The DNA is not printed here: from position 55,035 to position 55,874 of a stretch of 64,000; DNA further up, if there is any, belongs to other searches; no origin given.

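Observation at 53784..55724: DUF4062 (TIR/SLOG-like) domain fused to six near-identical 42-aa TPR-like repeats encoded by 126-bp tandem DNA repeats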

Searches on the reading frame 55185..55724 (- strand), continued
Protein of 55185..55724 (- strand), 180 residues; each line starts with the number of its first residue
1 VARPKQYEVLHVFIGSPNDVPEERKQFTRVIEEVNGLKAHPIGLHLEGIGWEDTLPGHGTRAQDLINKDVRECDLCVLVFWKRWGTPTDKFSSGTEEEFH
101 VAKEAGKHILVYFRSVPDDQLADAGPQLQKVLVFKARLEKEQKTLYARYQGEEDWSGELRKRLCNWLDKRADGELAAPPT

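Call 87: find_related_loci(query=A1, collection=viral_contigs, flank=5000)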
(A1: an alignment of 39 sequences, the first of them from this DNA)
Query A1 (180 aa) in viral_contigs; peptide patterns used: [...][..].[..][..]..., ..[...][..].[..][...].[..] (x = any residue, [..] = any of these).
65 stretches matched a pattern; 4 encode a relative of the query (tblastn E <= 1e-3); 4 distinct loci.
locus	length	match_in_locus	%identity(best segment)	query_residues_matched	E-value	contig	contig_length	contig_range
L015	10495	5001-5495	35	3-160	2e-31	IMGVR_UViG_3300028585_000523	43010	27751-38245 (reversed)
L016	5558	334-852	38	8-177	1e-31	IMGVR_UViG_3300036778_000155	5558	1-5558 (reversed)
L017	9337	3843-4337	38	1-167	4e-29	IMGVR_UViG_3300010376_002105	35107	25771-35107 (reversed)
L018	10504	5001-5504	34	9-170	6e-27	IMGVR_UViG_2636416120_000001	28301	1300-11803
